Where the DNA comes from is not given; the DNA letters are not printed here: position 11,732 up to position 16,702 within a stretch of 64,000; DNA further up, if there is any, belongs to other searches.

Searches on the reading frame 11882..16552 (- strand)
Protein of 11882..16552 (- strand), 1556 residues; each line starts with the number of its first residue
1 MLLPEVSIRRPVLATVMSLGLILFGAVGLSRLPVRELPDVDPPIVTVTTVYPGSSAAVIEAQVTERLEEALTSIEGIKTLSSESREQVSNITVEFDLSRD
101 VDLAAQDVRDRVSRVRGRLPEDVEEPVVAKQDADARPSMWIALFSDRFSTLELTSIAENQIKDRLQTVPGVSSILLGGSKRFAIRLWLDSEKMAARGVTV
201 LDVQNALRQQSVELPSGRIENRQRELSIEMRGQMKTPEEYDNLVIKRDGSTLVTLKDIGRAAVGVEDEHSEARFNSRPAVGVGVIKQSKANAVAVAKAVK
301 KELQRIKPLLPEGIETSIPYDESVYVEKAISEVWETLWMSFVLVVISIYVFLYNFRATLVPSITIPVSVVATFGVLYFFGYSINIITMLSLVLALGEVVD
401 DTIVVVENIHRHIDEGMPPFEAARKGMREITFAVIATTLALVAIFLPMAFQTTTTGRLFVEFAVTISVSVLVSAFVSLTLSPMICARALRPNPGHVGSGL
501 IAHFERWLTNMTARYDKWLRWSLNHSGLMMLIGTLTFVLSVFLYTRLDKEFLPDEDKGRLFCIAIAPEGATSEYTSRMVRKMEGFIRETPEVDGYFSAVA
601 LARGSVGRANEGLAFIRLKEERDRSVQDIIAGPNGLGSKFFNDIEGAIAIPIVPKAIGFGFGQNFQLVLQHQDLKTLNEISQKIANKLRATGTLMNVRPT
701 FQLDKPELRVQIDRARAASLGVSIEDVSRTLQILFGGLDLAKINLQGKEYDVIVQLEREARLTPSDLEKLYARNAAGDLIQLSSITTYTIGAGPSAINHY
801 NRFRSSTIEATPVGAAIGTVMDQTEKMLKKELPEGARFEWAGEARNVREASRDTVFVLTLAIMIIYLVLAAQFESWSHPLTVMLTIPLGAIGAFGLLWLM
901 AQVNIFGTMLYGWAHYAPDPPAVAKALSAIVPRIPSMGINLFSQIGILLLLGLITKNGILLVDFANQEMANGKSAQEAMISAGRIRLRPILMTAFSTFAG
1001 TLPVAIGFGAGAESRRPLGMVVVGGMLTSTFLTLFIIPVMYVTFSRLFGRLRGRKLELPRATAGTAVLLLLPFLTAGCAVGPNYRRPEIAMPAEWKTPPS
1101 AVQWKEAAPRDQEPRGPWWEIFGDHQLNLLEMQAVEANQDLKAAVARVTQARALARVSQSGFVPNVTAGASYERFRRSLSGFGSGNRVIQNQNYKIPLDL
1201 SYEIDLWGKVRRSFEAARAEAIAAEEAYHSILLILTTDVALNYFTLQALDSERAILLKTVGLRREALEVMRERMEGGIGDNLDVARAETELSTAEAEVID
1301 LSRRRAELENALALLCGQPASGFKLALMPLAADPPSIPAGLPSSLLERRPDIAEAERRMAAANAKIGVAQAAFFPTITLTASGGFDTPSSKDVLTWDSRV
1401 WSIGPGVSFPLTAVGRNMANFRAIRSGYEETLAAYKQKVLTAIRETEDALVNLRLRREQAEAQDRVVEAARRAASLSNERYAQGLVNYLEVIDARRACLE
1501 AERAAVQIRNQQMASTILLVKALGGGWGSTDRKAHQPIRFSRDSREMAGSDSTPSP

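Call 61: search_protein_families(library=pfam, proteins=[window:11882-16552:-], max_evalue=0.0001)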
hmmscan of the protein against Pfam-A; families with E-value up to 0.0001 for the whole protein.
window:11882-16552:- (1556 aa): 3 families
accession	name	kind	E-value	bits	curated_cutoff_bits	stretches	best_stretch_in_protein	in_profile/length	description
PF00873.25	ACR_tran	-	7e-299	994.4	28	2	5-902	3-912/1021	AcrB/AcrD/AcrF family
PF02321.23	OEP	-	4.8e-48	163.9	22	2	1342-1523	5-186/187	Outer membrane efflux protein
PF03176.21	MMPL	-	1.8e-14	53.9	20.5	1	338-487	150-301/333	MMPL family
